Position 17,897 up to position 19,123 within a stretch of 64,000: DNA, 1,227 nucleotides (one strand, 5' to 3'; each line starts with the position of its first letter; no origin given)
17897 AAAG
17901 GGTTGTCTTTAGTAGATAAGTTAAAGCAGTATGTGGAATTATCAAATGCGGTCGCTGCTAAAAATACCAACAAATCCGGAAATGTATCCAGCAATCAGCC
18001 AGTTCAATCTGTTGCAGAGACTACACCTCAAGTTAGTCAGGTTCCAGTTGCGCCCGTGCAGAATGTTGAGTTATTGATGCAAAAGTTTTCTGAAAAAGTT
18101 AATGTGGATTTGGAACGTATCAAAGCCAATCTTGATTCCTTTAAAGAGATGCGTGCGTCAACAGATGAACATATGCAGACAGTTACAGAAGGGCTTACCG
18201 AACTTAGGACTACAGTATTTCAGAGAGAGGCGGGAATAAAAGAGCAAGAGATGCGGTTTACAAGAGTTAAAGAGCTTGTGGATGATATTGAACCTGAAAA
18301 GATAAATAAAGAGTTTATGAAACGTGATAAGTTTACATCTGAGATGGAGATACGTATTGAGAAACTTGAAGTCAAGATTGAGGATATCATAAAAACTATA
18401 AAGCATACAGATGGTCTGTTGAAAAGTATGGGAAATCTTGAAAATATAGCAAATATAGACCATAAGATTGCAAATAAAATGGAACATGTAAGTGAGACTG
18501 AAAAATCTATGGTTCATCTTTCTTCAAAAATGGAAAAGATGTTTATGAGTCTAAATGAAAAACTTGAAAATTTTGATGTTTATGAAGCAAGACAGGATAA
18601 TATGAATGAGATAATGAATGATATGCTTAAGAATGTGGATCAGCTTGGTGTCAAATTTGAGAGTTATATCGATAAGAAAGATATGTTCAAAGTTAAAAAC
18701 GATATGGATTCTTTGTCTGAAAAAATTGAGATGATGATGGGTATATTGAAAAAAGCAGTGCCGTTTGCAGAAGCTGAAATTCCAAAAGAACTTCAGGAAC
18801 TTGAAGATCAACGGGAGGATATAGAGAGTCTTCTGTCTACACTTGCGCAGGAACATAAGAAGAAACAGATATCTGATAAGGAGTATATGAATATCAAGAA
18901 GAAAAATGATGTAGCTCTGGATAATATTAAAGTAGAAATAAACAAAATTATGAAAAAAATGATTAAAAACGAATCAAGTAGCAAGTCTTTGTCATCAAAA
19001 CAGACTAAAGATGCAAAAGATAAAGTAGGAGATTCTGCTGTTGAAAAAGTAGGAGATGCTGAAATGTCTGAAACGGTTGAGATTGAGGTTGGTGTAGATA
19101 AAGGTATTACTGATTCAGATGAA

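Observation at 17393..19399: Cytoplasmic 668-aa coiled-coil protein sandwiched between the two giant surface genes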

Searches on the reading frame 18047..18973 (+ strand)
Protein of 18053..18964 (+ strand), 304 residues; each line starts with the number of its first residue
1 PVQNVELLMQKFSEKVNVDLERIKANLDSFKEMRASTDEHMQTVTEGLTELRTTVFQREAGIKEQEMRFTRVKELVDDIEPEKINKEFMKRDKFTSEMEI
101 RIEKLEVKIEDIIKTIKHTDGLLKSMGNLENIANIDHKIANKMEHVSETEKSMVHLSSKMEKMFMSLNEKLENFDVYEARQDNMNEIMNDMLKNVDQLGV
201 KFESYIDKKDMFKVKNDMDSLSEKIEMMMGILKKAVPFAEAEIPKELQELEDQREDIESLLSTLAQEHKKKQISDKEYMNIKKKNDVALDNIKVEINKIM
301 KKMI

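Call 20: search_protein_families(library=pfam, proteins=[window:18053-18964:+], max_evalue=10)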
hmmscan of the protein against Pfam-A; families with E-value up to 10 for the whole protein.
window:18053-18964:+ (304 aa): 14 families
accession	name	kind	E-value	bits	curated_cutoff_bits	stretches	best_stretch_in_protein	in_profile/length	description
PF22277.2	EncFtn-like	-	0.065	13.5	27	1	148-185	4-41/85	EncFtn-like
PF09177.16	STX6_10_61_N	-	0.096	13.7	29.4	1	223-279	35-82/99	Syntaxin 6/10/61, N-terminal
PF00042.28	Globin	-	0.11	13.4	22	1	247-283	45-85/117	Globin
PF08702.15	Fib_alpha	-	0.14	12.8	29.9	2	39-145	28-131/143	Fibrinogen alpha/beta chain family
PF11887.13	Mce4_CUP1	-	0.36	10.8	32.6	1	10-55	67-112/222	Cholesterol uptake porter CUP1 of Mce4, putative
PF11180.13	DUF2968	-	0.94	9.5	27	1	65-145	64-144/180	Protein of unknown function (DUF2968)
PF08663.15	HalX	-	1.1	10.1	23.2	1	232-267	22-57/68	HalX domain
PF02465.23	FliD_N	-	2.2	9.4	24.8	0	245-299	42-93/97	Flagellar hook-associated protein 2 N-terminus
PF07889.17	DUF1664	-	3.1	8.3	34.6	3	9-72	57-120/124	Protein of unknown function (DUF1664)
PF20849.2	TelK_muzzle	-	3.4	8.2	27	1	216-284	7-75/118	Protelomerase, muzzle domain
PF19191.5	HEF_HK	-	4.6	8.2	24.1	0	162-202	15-55/67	HEF_HK domain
PF06009.19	Laminin_II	-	5.7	7.4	33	2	11-75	17-81/138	Laminin Domain II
PF16326.10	ABC_tran_CTD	-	8.8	7.1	32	1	96-144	11-62/69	ABC transporter C-terminal domain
PF20421.4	DHR-2_Lobe_C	-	9.5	6.7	26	0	81-118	32-69/103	DHR-2, Lobe C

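Call 43: search_protein_representatives(alignment_id=A2)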
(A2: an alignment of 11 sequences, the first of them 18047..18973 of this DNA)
Query: 11 sequences, 309 profile positions. Proteins with E-value up to 0.001 (for the whole library): 766; up to 1e-10: 534; up to 1e-30: 161. The best 150 are listed.
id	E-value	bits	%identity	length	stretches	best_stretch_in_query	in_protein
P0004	4.2e-159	545.2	-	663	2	2-307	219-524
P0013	8.1e-155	531.1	-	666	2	2-308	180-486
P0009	7.2e-154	528.0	-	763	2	2-308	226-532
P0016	1.9e-151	520.0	-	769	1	2-308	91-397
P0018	1.9e-102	359.1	-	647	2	3-306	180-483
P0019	1.5e-100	352.9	-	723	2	4-307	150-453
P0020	1.6e-85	303.5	-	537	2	13-304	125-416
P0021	5.5e-80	285.3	-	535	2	16-307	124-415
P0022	6.1e-80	285.2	-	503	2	15-307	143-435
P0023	1.3e-79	284.1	-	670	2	15-305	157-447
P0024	2.4e-77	276.6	-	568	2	8-301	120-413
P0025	3.5e-74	266.2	-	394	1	14-297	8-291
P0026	1.5e-73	264.1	-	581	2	5-300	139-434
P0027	2.7e-73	263.3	-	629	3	9-299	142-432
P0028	4.2e-73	262.7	-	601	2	12-302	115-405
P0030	2.1e-70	253.8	-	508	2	10-308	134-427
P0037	4.0e-68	246.3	-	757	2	16-305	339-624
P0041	1.5e-63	231.3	-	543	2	14-305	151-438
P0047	2.7e-61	223.9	-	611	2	15-306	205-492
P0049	1.6e-60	221.4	-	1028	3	15-306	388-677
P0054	5.2e-58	213.1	-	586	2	7-306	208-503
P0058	1.3e-57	211.8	-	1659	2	16-294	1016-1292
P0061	1.8e-57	211.3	-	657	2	17-302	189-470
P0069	1.3e-55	205.3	-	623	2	17-304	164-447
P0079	2.7e-54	200.9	-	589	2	18-299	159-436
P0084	1.1e-53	198.9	-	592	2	17-298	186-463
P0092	4.0e-53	197.1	-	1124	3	14-308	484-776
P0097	4.2e-52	193.7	-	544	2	15-299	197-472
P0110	1.1e-50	189.0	-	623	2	16-304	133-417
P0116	2.5e-50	187.9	-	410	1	8-299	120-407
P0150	3.2e-37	144.8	-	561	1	6-300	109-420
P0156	8.3e-36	140.2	-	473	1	17-305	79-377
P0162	5.4e-34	134.2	-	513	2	17-300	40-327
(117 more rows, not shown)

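Call 46: search_protein_families(library=pfam, proteins=[P0150, P0156, P0162, P0030, P0022, P0092, P0049, P0037], max_evalue=0.01)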
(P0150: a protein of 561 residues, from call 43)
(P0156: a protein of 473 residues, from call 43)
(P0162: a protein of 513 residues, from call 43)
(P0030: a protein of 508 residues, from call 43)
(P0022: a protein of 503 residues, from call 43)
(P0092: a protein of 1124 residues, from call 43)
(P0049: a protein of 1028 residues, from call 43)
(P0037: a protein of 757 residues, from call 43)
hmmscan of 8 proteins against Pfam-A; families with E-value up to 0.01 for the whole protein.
P0150 (561 aa): 3 families
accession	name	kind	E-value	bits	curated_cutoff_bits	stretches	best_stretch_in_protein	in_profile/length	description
PF04108.17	ATG17_like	-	0.0004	20.4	43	2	106-344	88-292/355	Autophagy protein ATG17-like domain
PF07889.17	DUF1664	-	0.0019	18.7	34.6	0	125-183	48-106/124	Protein of unknown function (DUF1664)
PF09851.14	SHOCT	-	0.0048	17.1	27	1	535-559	3-27/28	Short C-terminal domain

P0156 (473 aa): 3 families
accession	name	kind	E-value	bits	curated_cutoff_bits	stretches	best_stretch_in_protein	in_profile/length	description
PF04513.17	Baculo_PEP_C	-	9.3e-07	29.4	38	0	363-445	40-122/140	Baculovirus polyhedron envelope protein, PEP, C terminus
PF10046.14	BLOC1_2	-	0.0022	18.8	33.4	1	190-254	20-84/96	Biogenesis of lysosome-related organelles complex-1 subunit 2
PF00435.27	Spectrin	-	0.0092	16.9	29.9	1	399-471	24-97/105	Spectrin repeat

P0162 (513 aa): 2 families
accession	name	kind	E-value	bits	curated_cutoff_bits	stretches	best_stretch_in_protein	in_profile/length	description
PF16591.11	HBM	-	0.0034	17.3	29.8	1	90-196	14-123/254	Helical bimodular sensor domain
PF05531.17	NPV_P10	-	0.0097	16.8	29.8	0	117-169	11-60/75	Nucleopolyhedrovirus P10 protein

P0030 (508 aa): 1 family
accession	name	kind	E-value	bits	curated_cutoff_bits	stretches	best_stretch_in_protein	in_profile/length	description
PF09851.14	SHOCT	-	0.0061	16.7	27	1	484-504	5-25/28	Short C-terminal domain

P0022 (503 aa): 1 family
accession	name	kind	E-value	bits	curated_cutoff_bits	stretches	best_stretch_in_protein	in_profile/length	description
PF08614.16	ATG16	-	0.0069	17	33.7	1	95-212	53-146/200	Autophagy protein 16 (ATG16)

P0092 (1124 aa): 0 families

P0049 (1028 aa): 0 families

P0037 (757 aa): 0 families

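Call 47: list_cluster_members(proteins=[P0150, P0156, P0162, P0030, P0022, P0092, P0058, P0037, P0020, P0026])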
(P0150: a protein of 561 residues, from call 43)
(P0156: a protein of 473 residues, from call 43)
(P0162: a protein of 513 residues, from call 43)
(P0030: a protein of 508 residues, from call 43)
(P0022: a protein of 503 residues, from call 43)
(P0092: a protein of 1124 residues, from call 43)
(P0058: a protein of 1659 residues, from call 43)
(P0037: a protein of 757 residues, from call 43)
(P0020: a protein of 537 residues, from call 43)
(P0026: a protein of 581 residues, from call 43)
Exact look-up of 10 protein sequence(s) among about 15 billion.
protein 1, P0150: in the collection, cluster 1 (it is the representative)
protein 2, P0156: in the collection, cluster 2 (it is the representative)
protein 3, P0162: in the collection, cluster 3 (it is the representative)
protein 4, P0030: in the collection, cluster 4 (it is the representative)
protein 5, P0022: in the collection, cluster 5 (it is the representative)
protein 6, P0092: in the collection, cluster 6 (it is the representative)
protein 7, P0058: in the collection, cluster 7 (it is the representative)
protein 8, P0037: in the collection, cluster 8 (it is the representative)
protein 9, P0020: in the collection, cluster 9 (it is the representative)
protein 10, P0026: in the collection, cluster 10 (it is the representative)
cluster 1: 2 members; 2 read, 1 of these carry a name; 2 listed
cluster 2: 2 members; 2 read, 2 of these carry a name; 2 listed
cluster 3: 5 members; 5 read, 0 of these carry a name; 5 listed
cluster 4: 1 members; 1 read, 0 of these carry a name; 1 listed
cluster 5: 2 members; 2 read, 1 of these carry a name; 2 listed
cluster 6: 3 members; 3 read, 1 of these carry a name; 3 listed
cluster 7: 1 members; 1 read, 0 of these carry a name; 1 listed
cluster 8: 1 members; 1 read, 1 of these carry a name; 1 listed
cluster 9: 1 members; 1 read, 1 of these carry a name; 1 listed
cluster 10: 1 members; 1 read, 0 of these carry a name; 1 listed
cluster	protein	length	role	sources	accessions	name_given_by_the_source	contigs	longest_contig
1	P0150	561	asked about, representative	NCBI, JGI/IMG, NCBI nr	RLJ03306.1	MAG: hypothetical protein DRP11_01080 [Candidatus Aenigmatarchaeota archaeon] | MAG: hypothetical protein DRP11_01080 [Candidatus Aenigmarchaeota archaeon]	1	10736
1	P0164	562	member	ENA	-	-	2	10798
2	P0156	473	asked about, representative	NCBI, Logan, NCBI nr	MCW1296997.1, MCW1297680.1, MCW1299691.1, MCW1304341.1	MAG: hypothetical protein OH319_04930 [Candidatus Parvarchaeota archaeon] | hypothetical protein [Candidatus Jingweiarchaeum tengchongense]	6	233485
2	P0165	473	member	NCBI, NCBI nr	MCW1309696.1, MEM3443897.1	MAG: hypothetical protein QXP04_03320 [Candidatus Nanoarchaeia archaeon] | hypothetical protein [Candidatus Jingweiarchaeum tengchongense]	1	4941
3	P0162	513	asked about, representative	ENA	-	-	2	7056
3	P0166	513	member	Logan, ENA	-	-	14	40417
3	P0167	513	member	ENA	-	-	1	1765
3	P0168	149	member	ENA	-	-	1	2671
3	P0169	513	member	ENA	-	-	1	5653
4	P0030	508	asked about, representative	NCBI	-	-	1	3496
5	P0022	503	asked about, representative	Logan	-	-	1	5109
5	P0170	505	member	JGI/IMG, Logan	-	chromosome segregation ATPase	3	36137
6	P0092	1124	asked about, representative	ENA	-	-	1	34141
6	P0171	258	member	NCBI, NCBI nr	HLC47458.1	MAG TPA: hypothetical protein VJI13_00130, partial [Candidatus Norongarragalinales ... | hypothetical protein [Candidatus Norongarragalinales archaeon]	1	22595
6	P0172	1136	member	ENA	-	-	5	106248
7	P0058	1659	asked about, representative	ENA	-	-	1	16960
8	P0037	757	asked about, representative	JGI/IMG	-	hypothetical protein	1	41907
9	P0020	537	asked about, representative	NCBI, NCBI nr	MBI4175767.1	MAG: hypothetical protein HY518_01050 [Candidatus Aenigmarchaeota archaeon] | hypothetical protein [Candidatus Aenigmarchaeota archaeon]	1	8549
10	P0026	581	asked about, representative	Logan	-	-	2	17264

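Call 54: find_related_loci(query=A4, collection=genome_contigs, flank=10000)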
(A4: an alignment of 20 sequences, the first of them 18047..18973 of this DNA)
Query A4 (309 aa) in genome_contigs; peptide patterns used: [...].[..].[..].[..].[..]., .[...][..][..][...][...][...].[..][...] (x = any residue, [..] = any of these).
172 stretches matched a pattern; 14 encode a relative of the query (tblastn E <= 1e-3); 14 distinct loci.
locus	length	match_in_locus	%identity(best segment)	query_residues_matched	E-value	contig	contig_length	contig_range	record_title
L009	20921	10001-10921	80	2-308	9e-165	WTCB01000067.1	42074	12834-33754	MAG: Candidatus Nanohaloarchaea archaeon isolate GLR72 c_000000065766, whole genome shotgun sequence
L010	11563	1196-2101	71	5-306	9e-145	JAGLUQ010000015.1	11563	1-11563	MAG: Candidatus Aenigmatarchaeota archaeon isolate RS_11_38 ZL20.bin.38.fa_15, whole genome shotgun sequence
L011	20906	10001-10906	70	5-306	5e-142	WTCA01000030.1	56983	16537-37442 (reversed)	MAG: archaeon isolate GLR71 c_000000209771, whole genome shotgun sequence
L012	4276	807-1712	69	5-306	5e-144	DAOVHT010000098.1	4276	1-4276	MAG TPA_asm: Candidatus Nanohaloarchaea archaeon isolate CSMAG_1348 CSMAG_1348_k141_198229_length_4276_cov_11.0000, whol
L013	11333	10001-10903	56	5-305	8e-114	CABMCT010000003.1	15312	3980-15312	uncultured archaeon isolate LFW-46 genome assembly, contig: LFW46_11, whole genome shotgun sequence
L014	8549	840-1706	40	17-305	3e-69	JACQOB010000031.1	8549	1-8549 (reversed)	MAG: Candidatus Aenigmatarchaeota archaeon isolate NC_groundwater_1270_Ag_S-0.2um_52_24 S_p2_S4_coassembly_k141_633774,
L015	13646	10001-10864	37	1-287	3e-64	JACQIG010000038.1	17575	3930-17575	MAG: Candidatus Aenigmatarchaeota archaeon isolate NC_groundwater_1119_Ag_S-0.1um_53_31 S_p1_S3_coassembly_k141_1118829,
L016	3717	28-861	35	17-294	2e-61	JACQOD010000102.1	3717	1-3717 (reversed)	MAG: Candidatus Aenigmatarchaeota archaeon isolate NC_groundwater_1272_Ag_S-0.2um_63_33 S_p2_S4_coassembly_k141_3876731,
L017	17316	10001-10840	38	17-294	1e-55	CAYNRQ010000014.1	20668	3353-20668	MAG TPA_asm: uncultured archaeon isolate binchicken_co19_608 genome assembly, contig: NODE_4014_length_20668_cov_9.99194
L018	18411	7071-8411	33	10-304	9e-55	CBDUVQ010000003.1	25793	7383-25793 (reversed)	MAG TPA_asm: uncultured archaeon isolate SRR21487742_binner13_Refined_61 genome assembly, contig: ERZ26661670.614, whole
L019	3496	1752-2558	38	17-285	2e-54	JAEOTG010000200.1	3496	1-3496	MAG: Candidatus Heimdallarchaeota archaeon isolate YT1_048 k127_33178661, whole genome shotgun sequence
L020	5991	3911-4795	33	10-304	1e-53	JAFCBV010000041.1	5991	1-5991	MAG: Candidatus Nanohalarchaeota archaeon isolate AB_03_Bin_104 AB_03_Bin_104_scaffold_23524, whole genome shotgun seque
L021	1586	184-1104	32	3-304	2e-53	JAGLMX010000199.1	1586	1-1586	MAG: Candidatus Aenigmatarchaeota archaeon isolate RS_6_10 ROV157_6.bin.10.fa_199, whole genome shotgun sequence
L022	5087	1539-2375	31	17-295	7e-48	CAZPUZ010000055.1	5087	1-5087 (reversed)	MAG TPA_asm: uncultured archaeon isolate binchicken_co19_610 genome assembly, contig: NODE_29297_length_5087_cov_3.22973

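Call 56: predict_structure(alignment_id=A3)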
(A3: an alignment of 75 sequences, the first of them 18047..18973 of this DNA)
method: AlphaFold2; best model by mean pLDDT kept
length: 309 residues; sequences in the alignment: 75
mean_pLDDT: 85.9   pTM: 0.32
mean pLDDT of the five models: 85.9, 84.5, 83.6, 83.1, 82.8
residues with pLDDT >= 90: 176; 70-90: 88; 50-70: 36; < 50: 9
segments of 3 or more residues with pLDDT < 50: 1-3, 207-209
pLDDT, mean of each block of 10 residues (from residue 1): 61 87 93 95 95 95 97 95 95 97 97 96 80 73 90 91 89 86 85 78 53 64 74 56 73 95 96 96 97 96 85
secondary structure, 60 per line:
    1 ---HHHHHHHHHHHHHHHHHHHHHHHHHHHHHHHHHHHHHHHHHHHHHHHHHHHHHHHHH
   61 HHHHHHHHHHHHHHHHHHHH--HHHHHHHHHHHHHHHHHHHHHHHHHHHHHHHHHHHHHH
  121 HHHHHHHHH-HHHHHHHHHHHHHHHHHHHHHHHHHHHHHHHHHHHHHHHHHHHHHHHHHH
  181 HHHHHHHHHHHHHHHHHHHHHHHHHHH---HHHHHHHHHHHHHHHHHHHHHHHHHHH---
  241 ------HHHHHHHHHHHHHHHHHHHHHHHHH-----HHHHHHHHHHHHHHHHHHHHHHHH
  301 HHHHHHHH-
elements in order: H4-80 H83-129 H131-207 H211-237 H247-271 H277-308

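Call 60: search_solved_structures(query=A2, max_evalue=10)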
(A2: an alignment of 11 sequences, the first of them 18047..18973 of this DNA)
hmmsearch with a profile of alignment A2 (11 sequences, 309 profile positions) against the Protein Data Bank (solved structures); distinct sequences matched with E-value up to 10: 7.
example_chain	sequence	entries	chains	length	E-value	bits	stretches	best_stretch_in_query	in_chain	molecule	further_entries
8qae_A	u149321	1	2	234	0.0074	18.8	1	143-235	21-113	sc-apCC-6-SLLA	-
7wxz_A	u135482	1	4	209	0.096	15.1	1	146-235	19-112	Spike protein S2'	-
7kuw_A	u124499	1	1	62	0.31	13.4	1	213-264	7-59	Sequence-Based Designed Protein nmt_0994_guided_02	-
2qa7_A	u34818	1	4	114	0.42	13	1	187-289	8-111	Huntingtin-interacting protein 1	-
6ede_A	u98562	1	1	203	1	11.7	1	235-295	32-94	Probable RNA 2'-phosphotransferase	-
3maw_A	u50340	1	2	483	2.5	10.5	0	25-60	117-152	Fusion glycoprotein F0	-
5szs_A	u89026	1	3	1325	3.8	9.9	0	107-165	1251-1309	Spike glycoprotein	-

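Call 63: fold_search(model_id=the predicted structure, library=pdb)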
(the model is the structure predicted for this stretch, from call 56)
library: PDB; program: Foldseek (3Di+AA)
matches with E <= 10: 98; with E <= 0.001: 0
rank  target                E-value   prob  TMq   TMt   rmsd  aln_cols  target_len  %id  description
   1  9s9g_I                3.3e-01  0.87  0.18  0.29  12.3       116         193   20  S. islandicus CdvA filament (X-ray) (released 2026-01-28)
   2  9s9g_L                4.7e-01  0.84  0.20  0.32  13.8       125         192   19  S. islandicus CdvA filament (X-ray) (released 2026-01-28)
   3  9s9i_B                6.6e-01  0.75  0.20  0.31  13.2       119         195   19  S. islandicus CdvA (non-polymerising mutant) (released 2026-01-28)
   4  8b6l_O                6.6e-01  0.72  0.20  0.11  24.1       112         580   12  Subtomogram average of the human Sec61-TRAP-OSTA-translocon (released 2022-12-07)
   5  9s9g_M                8.1e-01  0.69  0.20  0.32  13.2       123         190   20  S. islandicus CdvA filament (X-ray) (released 2026-01-28)
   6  9s9i_A                9.3e-01  0.72  0.20  0.32  14.3       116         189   16  S. islandicus CdvA (non-polymerising mutant) (released 2026-01-28)
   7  9s9g_C                1.1e+00  0.57  0.20  0.31  13.3       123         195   20  S. islandicus CdvA filament (X-ray) (released 2026-01-28)
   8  9s9g_B                1.3e+00  0.54  0.20  0.31  13.3       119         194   19  S. islandicus CdvA filament (X-ray) (released 2026-01-28)
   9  9s9g_A                1.6e+00  0.51  0.19  0.30  12.4       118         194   20  S. islandicus CdvA filament (X-ray) (released 2026-01-28)
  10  2p22_A                1.7e+00  0.16  0.17  0.32  41.2       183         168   14  Structure of the Yeast ESCRT-I Heterotetramer Core (released 2007-06-05)
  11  5mto_A                2.1e+00  0.09  0.13  0.26   8.4        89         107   18  N-terminal domain of the human tumor suppressor ING5 C19S mutant (released 2018-02-28)
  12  4biu_E                2.6e+00  0.16  0.16  0.20  13.6       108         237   11  Crystal structure of CpxAHDC (orthorhombic form 1) (released 2014-02-12)
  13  2f6m_B                3.2e+00  0.14  0.15  0.37   6.8        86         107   20  Structure of a Vps23-C:Vps28-N subcomplex (released 2006-04-18)
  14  9had_A                3.2e+00  0.08  0.13  0.28  24.8       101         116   16  Der f 21 dust mite allergen with computationally designed DerF21_b10 binder (released 2024-12-18)
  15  1vf7_H                4.0e+00  0.20  0.14  0.17   3.2        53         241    8  Crystal structure of the membrane fusion protein, MexA of the multidrug transporter (released 2004-05-25)
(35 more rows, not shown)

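Call 69: search_protein_families(library=pfam, alignment_id=A3, max_evalue=0.01)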
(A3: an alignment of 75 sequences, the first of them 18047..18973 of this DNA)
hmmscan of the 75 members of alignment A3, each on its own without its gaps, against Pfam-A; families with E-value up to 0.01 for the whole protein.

A. member 1, window:18047-18973:+ (309 aa): 0 families

B. families by the number of members that match (of 75 scanned): 54 families (the first 25 are shown)
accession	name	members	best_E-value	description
PF05120.17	GvpG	11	3.2e-06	Gas vesicle protein G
PF04513.17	Baculo_PEP_C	10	9.3e-07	Baculovirus polyhedron envelope protein, PEP, C terminus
PF09851.14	SHOCT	6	1.3e-11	Short C-terminal domain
PF20612.3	SHOCT_2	6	6.1e-08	SHOCT domain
PF07889.17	DUF1664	6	0.00088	Protein of unknown function (DUF1664)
PF11932.13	DUF3450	5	0.00089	Protein of unknown function (DUF3450)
PF05531.17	NPV_P10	4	7.1e-05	Nucleopolyhedrovirus P10 protein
PF10046.14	BLOC1_2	4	0.00013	Biogenesis of lysosome-related organelles complex-1 subunit 2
PF18052.6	Rx_N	4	0.00032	Rx N-terminal domain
PF04108.17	ATG17_like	4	0.0004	Autophagy protein ATG17-like domain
PF08614.16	ATG16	3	0.00097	Autophagy protein 16 (ATG16)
PF06103.16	DUF948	2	2.7e-05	Bacterial protein of unknown function (DUF948)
PF19220.6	Rod_CreS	2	3.5e-05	Crescentin, rod domain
PF11887.13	Mce4_CUP1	2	0.0013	Cholesterol uptake porter CUP1 of Mce4, putative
PF22215.1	MLKL_N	2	0.0049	Mixed lineage kinase domain-like N-terminal domain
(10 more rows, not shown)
